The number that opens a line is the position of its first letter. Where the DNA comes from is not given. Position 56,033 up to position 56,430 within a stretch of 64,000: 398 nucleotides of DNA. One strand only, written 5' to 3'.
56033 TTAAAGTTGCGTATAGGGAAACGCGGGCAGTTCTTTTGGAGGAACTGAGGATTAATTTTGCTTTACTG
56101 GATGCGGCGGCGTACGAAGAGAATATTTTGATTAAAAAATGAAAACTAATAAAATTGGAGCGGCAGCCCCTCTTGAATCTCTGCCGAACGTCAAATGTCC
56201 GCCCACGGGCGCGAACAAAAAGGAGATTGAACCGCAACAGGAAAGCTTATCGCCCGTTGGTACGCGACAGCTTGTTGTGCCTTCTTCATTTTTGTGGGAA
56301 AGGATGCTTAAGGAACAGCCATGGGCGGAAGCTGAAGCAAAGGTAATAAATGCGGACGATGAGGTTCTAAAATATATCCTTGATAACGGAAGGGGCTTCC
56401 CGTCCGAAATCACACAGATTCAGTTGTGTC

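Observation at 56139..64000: Array of at least 12 attC-like structured repeats, one per small minus-strand gene: an integron-like cassette array in a phage-like genome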

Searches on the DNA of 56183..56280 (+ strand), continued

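Call 35: search_with_rna_model(model_id=R1, sources=[L005, L006, L007, L008, L009, L010, L011, L012, L013, L014, L015, L016, L017, L018, L019, L020, L021, L022, L023, L024, L025, L026, L027, L028, L029, L030, L031, L032, L033, L034, L035, L036, L037, L038, L039, L040, L041, L042, L043, L044, L045, L046, L047, L048, L049, L050, L051, L052, L053, L054, L055, L056, L057, L058, L059, L060, L061, L062, L063, L064, L065, L066, L067, L068, L069, L070, L071, L072, L073, L074, L075, L076, L077, L078, L079, L080, L081, L082, L083, L084, L085, L086, L087, L088, L089, L090, L091, L092, L093, L094, L095, L096, L097, L098, L099, L100, L101, L102, L103, L104], max_evalue=0.001)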
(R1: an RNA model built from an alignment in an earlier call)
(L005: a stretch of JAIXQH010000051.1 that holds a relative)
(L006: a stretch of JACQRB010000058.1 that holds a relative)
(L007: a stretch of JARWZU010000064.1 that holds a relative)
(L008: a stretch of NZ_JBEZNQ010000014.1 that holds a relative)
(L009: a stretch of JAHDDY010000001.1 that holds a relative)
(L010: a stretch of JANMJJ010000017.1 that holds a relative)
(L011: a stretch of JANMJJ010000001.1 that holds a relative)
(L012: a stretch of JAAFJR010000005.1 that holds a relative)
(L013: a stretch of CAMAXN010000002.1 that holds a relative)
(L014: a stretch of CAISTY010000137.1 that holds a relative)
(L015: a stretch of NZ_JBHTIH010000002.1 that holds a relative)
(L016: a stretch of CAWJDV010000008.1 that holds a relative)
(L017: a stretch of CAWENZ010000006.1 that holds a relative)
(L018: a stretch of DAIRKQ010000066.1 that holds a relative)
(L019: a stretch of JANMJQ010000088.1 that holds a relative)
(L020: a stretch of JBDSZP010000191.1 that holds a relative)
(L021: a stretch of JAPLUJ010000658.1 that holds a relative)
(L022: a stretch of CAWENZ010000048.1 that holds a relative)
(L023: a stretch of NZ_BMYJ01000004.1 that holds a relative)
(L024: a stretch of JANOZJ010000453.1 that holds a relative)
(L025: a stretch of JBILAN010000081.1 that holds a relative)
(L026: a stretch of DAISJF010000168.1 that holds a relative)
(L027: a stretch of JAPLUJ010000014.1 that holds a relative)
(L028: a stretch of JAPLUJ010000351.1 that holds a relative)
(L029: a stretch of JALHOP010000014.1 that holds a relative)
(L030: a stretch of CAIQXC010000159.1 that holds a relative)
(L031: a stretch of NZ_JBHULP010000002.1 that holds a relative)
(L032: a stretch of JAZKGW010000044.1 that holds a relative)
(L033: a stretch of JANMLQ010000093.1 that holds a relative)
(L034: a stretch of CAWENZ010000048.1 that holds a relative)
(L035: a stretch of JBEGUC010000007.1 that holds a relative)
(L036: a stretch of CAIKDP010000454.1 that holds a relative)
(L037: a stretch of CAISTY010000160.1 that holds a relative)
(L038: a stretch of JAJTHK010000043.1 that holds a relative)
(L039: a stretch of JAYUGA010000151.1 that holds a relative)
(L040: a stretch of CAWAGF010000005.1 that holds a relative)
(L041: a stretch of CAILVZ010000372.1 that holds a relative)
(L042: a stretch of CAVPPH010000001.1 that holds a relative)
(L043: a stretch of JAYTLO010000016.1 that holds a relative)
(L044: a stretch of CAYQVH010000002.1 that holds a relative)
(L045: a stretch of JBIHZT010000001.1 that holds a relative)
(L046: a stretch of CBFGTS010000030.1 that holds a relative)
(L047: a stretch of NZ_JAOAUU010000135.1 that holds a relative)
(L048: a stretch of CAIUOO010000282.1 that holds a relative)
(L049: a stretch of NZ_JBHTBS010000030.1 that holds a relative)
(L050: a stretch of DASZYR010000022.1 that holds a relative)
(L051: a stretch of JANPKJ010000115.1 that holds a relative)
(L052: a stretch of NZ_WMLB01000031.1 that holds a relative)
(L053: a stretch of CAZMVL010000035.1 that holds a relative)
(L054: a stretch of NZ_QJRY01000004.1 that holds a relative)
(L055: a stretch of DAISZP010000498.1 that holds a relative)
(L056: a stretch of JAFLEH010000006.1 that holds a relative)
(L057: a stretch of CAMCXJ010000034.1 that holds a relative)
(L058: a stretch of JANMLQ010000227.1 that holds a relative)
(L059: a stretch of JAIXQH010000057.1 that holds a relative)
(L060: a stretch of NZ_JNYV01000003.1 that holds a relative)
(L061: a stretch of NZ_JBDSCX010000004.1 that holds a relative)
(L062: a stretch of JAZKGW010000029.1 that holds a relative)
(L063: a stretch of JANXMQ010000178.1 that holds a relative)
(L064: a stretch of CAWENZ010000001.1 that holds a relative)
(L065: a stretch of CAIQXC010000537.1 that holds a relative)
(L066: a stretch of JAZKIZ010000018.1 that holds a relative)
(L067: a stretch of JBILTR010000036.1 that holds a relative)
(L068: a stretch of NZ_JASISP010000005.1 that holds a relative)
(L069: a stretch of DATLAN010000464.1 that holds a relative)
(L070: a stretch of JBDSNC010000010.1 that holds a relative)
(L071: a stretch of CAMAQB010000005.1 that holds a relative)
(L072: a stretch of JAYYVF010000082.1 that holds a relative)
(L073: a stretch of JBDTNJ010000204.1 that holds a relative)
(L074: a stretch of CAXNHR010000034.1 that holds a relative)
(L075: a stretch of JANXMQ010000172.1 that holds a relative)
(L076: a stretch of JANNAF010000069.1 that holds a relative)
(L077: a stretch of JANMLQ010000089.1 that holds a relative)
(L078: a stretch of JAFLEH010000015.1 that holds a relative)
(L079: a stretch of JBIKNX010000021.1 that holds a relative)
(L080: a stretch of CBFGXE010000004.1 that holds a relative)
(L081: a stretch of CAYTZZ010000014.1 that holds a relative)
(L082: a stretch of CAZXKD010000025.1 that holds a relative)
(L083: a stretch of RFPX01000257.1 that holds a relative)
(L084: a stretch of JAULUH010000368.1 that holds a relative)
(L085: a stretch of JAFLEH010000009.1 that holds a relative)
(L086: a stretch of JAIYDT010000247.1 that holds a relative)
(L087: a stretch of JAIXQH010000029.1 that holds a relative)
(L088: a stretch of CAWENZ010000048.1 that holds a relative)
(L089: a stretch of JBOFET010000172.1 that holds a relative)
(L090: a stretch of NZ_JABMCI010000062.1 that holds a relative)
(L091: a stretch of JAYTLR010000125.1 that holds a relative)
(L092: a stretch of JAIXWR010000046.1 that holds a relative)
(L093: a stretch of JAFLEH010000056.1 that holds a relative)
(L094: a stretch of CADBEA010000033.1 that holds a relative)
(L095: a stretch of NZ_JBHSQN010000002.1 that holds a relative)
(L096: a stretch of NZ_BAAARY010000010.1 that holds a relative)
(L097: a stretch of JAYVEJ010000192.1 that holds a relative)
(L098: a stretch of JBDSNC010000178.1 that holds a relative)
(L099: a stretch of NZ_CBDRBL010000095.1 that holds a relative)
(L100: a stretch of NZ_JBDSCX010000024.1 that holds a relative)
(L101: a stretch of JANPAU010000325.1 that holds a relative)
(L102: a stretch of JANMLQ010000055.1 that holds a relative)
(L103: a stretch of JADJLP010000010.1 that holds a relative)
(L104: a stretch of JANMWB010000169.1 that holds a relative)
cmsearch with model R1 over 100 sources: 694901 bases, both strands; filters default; matches with E-value up to 0.001: 171.
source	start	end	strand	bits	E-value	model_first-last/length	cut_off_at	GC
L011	917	1013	-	97.5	1.2e-26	1-97/97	no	0.51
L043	1482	1578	-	96.7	2.1e-26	1-97/97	no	0.51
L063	6600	6695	+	95.6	4.5e-26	1-97/97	no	0.59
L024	4030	4126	+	95.6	4.7e-26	1-97/97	no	0.51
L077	4289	4385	-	95.5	4.9e-26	1-97/97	no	0.51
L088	5047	5144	+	95.1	6.6e-26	1-97/97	no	0.47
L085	2251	2347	-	94.4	1.1e-25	1-97/97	no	0.55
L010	1983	2079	+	94.3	1.2e-25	1-97/97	no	0.51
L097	1334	1430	+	93.9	1.6e-25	1-97/97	no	0.53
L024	2562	2658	+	93.8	1.7e-25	1-97/97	no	0.49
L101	6136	6233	-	93.6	1.9e-25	1-97/97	no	0.56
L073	26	122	-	93.5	2.1e-25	1-97/97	no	0.52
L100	1221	1316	-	93.1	2.8e-25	1-97/97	no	0.58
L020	5107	5203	-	93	3e-25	1-97/97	no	0.49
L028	205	302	+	92.7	3.7e-25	1-97/97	no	0.58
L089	2027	2123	-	92.6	4e-25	1-97/97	no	0.55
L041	2315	2411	+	92.4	4.4e-25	1-97/97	no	0.58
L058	3725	3820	+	91.8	7e-25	1-97/97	no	0.55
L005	697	793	+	91.8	7.2e-25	1-97/97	no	0.49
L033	867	963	-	91.4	9.5e-25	1-97/97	no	0.51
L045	4491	4587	+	91.4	9.6e-25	1-97/97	no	0.48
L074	27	124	+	91.4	9.6e-25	1-97/97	no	0.58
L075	134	229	+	91.3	1e-24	1-97/97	no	0.59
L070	4057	4154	-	91.3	1e-24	1-97/97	no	0.57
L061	1043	1139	+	90.8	1.4e-24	1-97/97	no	0.52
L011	2191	2286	-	90.8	1.5e-24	1-97/97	no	0.56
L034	942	1038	+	90.3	2.1e-24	1-97/97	no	0.52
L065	567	663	+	90.3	2.1e-24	1-97/97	no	0.52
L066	3688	3783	-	90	2.6e-24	1-97/97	no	0.55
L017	5838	5934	+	90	2.7e-24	1-97/97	no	0.49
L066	1672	1767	-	89.3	4.1e-24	1-97/97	no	0.53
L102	4775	4872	-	88.5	7.4e-24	1-97/97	no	0.56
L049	1973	2069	-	88.5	7.6e-24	1-97/97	no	0.56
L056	7714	7810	-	88.2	9.1e-24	1-97/97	no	0.56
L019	3281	3377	-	88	1e-23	1-97/97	no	0.51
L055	584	680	-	87.8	1.2e-23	1-97/97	no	0.58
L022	6387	6483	+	87.4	1.6e-23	1-97/97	no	0.54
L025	2784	2880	+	87.2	1.9e-23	1-97/97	no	0.52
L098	5144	5238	+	86.9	2.3e-23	1-97/97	no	0.54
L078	1480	1576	-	86.8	2.5e-23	1-97/97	no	0.53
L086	815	911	-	86.4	3.3e-23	1-97/97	no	0.49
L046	630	726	-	86.4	3.5e-23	1-97/97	no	0.55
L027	1044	1139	-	86.1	4.2e-23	1-97/97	no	0.57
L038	668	764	+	85.9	5e-23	1-97/97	no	0.49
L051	1184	1280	-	85.6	6.1e-23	1-97/97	no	0.52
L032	7608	7704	+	85.4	6.7e-23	1-97/97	no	0.54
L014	2579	2675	-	84.1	1.7e-22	1-97/97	no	0.53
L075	619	715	+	84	2e-22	1-97/97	no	0.55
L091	5925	6021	-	83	3.9e-22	1-97/97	no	0.54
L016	926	1021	+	82.9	4.2e-22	1-97/97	no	0.53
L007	5657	5752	-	82.6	5.1e-22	1-97/97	no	0.55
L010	966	1063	+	82.5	5.7e-22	1-97/97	no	0.51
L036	5045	5140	+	82.4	5.9e-22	1-97/97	no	0.53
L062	5539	5635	+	82.2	6.7e-22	1-97/97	no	0.55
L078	654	750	-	82.2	6.9e-22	1-97/97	no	0.46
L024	3333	3428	+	81.9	8.6e-22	1-97/97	no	0.52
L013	760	855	-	81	1.7e-21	1-97/97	no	0.49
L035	2175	2271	-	80.7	2.1e-21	1-97/97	no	0.53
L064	3096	3192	+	80.4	2.5e-21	1-97/97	no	0.48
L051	1767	1863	-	79.8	3.8e-21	1-97/97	no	0.52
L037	2736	2832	+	79.2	6e-21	1-97/97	no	0.53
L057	1177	1274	-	78.5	9.8e-21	1-97/97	no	0.49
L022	7199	7295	+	78.5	9.8e-21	1-97/97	no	0.53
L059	1740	1835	-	78.2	1.2e-20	1-97/97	no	0.49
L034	367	464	+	78.2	1.2e-20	1-97/97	no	0.54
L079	3987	4082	+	77.9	1.6e-20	1-97/97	no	0.53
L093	7227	7322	-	77.1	2.7e-20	1-97/97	no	0.56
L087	2825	2919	-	76.1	5.6e-20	1-97/97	no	0.53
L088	6525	6620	+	75.6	8.1e-20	1-97/97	no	0.51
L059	2572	2666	-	75.4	9e-20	1-97/97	no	0.57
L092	3939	4034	-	73.8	2.9e-19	1-97/97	no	0.57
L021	1639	1734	+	73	4.9e-19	1-97/97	no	0.52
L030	1797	1892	+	72.9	5.4e-19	1-97/97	no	0.6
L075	2972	3071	+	72.7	6.2e-19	1-97/97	no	0.52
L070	5090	5185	-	72.3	8.6e-19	1-97/97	no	0.64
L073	544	642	-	70.7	2.6e-18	1-97/97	no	0.51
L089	2657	2749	-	68.1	1.7e-17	1-97/97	no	0.53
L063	6061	6156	+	64.9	1.8e-16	1-97/97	no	0.51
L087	1441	1535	-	64.5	2.2e-16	1-97/97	no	0.59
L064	2525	2620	+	63.9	3.6e-16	1-97/97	no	0.49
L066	2817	2911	-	63.7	3.9e-16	1-97/97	no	0.53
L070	4612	4741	-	60.7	3.4e-15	1-97/97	no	0.63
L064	6209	6303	+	60.6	3.7e-15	1-97/97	no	0.56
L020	5749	5843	-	60.5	3.8e-15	1-97/97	no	0.49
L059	132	227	-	58.1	2.2e-14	1-97/97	no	0.61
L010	1486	1581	+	56.4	7.3e-14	1-97/97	no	0.6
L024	4675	4804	+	55.8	1.1e-13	1-97/97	no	0.59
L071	2352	2442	-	55.5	1.5e-13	1-97/97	no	0.58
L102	7496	7584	-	55.3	1.6e-13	1-97/97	no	0.57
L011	4534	4662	-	54.8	2.4e-13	1-97/97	no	0.59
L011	1557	1687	-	54.1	4e-13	1-97/97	no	0.6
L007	6140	6228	-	51.3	2.9e-12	1-97/97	no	0.61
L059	2911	3006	-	50.9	4e-12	1-97/97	no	0.48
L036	2633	2728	+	50.4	5.4e-12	1-97/97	no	0.54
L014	1243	1329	-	50.1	6.8e-12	1-97/97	no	0.62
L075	1388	1484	+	50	7.2e-12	1-97/97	no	0.61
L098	4715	4810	+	49.3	1.2e-11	1-97/97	no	0.58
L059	1251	1339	-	48.2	2.8e-11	1-97/97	no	0.54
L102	6898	6987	-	47.4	4.9e-11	1-97/97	no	0.54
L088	2429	2524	+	47.2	5.6e-11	1-97/97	no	0.54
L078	2796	2924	-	46.7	7.9e-11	1-97/97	no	0.53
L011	3156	3243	-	46.4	9.8e-11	1-97/97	no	0.53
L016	6200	6297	+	46.2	1.1e-10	1-97/97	no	0.65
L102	3719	3810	-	46.2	1.1e-10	1-97/97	no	0.58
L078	5497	5585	-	45.7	1.6e-10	1-97/97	no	0.6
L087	990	1078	-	45.7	1.6e-10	1-97/97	no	0.58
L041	242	370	+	45.6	1.8e-10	1-97/97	no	0.6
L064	5604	5691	+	45.1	2.5e-10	1-97/97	no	0.57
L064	3648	3736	+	44.4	4.1e-10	1-97/97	no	0.62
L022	6767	6855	+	44.2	4.7e-10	1-97/97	no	0.63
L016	7510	7638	+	44.2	4.8e-10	1-97/97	no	0.57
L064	5036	5124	+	44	5.6e-10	1-97/97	no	0.6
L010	337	428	+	43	1.2e-09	1-97/97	no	0.55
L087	3642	3729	-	42.8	1.3e-09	1-97/97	no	0.56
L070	6796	6917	-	41.8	2.7e-09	1-97/97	no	0.55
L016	5761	5856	+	41.4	3.5e-09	1-97/97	no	0.46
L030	2373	2468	+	41.3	3.7e-09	1-97/97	no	0.53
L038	414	517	+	40.6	6.5e-09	1-97/97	no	0.56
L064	4680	4805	+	40.2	8.3e-09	1-97/97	no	0.61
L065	4958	5053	+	40.2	8.3e-09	1-97/97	no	0.49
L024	5308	5437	+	39.8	1.1e-08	1-97/97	no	0.61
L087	1984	2112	-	39.3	1.6e-08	1-97/97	no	0.61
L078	5980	6066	-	39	2e-08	1-97/97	no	0.62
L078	4572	4668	-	38.1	3.9e-08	1-97/97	no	0.61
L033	410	499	-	37.5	5.9e-08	1-97/97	no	0.61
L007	7380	7506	-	37.4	6.2e-08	1-97/97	no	0.65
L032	5217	5312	+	37.3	6.6e-08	1-97/97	no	0.59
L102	4280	4369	-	37.1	8e-08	1-97/97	no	0.59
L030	1189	1283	+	36.9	8.7e-08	1-97/97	no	0.65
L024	713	841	+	36.9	9.1e-08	1-97/97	no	0.59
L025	3401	3487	+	36.6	1.1e-07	1-97/97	no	0.61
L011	2767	2895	-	36.5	1.2e-07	1-97/97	no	0.57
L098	4241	4366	+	36.4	1.3e-07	1-97/97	no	0.6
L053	1932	2023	-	35.9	1.8e-07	1-97/97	no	0.59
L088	7148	7237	+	35.3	2.8e-07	1-97/97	no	0.63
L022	7688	7813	+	34.5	4.9e-07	1-97/97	no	0.61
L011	5044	5172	-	34.5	5.1e-07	1-97/97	no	0.56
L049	3817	3944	-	34.3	5.7e-07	1-97/97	no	0.62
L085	1691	1781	-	34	7.1e-07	1-97/97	no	0.54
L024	134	255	+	33.2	1.2e-06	1-97/97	no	0.52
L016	6844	6932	+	32.8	1.7e-06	1-97/97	no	0.6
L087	605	732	-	32.8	1.7e-06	1-97/97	no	0.58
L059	703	831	-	32.6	2e-06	1-97/97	no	0.56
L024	1654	1776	+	32.2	2.6e-06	1-97/97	no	0.6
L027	505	632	-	32.1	2.7e-06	1-97/97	no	0.55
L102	6265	6394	-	32.1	2.9e-06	1-97/97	no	0.53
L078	5025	5115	-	31.5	4.3e-06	1-97/97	no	0.57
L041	719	847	+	31.4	4.6e-06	1-97/97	no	0.62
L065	4375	4467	+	31.3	4.9e-06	1-97/97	no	0.49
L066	406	496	-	30.9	6.4e-06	1-97/97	no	0.58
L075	2636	2736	+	30.5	8.6e-06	1-97/97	no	0.59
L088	5678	5805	+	30.1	1.1e-05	1-97/97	no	0.59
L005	118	213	+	30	1.3e-05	1-97/97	no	0.6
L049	3118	3242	-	29.8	1.5e-05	1-97/97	no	0.58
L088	4495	4582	+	29.4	1.9e-05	1-97/97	no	0.6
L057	469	597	-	29.3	2e-05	1-97/97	no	0.54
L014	1843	1934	-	29.3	2.1e-05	1-97/97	no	0.6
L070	6085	6144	-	28.8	3e-05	1-97/97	no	0.62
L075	2329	2458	+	28.6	3.4e-05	1-97/97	no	0.59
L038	1217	1309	+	28.6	3.5e-05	1-97/97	no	0.6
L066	2132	2260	-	28.5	3.8e-05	1-97/97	no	0.65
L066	3176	3268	-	28.3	4.4e-05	1-97/97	no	0.67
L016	3638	3723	+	27.9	5.8e-05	1-97/97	no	0.6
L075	1968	2095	+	27.3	8.6e-05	1-97/97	no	0.61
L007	6605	6697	-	27.2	9.1e-05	1-97/97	no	0.6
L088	3903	3986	+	27.2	9.2e-05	1-97/97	no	0.6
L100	2607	2695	-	26.7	0.00013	1-97/97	no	0.56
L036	4212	4306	+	26.7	0.00013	1-97/97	no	0.59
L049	2435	2557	-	26.1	0.00021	1-97/97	no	0.55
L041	1698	1765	+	24.2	0.00083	1-97/97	no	0.59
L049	1395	1527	-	24.1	0.00086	1-97/97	no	0.56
